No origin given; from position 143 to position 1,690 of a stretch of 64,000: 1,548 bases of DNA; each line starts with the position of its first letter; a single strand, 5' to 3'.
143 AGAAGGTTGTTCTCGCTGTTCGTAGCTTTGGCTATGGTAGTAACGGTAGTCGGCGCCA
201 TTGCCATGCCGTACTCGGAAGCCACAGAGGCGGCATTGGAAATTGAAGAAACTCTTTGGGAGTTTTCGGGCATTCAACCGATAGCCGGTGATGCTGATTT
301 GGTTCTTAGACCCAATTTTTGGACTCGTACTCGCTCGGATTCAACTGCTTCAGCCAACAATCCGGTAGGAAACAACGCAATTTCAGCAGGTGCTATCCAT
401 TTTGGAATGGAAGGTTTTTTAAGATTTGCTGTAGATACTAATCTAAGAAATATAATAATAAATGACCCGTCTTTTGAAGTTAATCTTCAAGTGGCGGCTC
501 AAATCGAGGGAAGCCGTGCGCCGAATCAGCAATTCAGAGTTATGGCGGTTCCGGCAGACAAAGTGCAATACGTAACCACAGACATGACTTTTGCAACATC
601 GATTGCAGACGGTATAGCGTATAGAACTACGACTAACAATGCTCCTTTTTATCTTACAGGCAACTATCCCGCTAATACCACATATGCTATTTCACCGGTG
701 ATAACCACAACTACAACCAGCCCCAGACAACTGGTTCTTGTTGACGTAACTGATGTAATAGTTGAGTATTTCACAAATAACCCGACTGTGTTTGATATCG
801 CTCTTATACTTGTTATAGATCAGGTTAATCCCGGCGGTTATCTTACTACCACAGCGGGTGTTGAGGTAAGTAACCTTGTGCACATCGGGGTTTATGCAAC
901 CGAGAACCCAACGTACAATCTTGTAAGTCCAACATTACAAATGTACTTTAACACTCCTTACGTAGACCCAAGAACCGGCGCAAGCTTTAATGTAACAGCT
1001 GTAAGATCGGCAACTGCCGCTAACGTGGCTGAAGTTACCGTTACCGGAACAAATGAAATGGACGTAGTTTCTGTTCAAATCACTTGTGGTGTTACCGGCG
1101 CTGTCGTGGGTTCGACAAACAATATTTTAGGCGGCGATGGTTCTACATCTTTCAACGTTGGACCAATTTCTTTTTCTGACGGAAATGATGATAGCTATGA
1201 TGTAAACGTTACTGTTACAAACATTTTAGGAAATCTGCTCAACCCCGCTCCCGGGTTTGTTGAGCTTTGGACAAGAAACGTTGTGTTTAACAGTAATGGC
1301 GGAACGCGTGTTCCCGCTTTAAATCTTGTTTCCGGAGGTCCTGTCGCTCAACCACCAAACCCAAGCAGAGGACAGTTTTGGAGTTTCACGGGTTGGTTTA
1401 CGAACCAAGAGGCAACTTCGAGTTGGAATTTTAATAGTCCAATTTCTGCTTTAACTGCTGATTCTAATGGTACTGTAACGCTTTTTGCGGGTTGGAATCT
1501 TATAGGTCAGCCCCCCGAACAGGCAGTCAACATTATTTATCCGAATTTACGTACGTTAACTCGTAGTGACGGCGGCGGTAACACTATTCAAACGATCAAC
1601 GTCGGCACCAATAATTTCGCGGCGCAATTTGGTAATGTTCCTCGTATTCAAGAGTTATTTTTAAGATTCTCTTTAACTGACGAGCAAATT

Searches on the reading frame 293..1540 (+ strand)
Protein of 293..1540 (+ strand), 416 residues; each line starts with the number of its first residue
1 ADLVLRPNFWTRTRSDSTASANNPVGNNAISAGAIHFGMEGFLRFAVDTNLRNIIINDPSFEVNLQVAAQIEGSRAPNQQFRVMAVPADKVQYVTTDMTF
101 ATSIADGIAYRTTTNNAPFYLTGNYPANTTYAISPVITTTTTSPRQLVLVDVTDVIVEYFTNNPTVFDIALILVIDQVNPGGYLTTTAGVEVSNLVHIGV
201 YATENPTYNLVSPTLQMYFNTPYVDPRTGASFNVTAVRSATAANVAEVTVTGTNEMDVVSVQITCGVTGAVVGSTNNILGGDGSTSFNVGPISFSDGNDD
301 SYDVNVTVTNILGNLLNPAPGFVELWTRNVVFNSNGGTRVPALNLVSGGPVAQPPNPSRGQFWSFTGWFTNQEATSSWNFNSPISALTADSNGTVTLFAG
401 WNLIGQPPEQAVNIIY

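Call 61: search_protein_families(library=pfam, proteins=[window:293-1540:+], max_evalue=1)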
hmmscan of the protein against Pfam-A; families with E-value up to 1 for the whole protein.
window:293-1540:+ (416 aa): 1 family
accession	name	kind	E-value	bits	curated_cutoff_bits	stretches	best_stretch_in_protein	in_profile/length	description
PF09479.16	Flg_new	-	9.3e-09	35.7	27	1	329-385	2-55/65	Listeria-Bacteroides repeat domain (List_Bact_rpt)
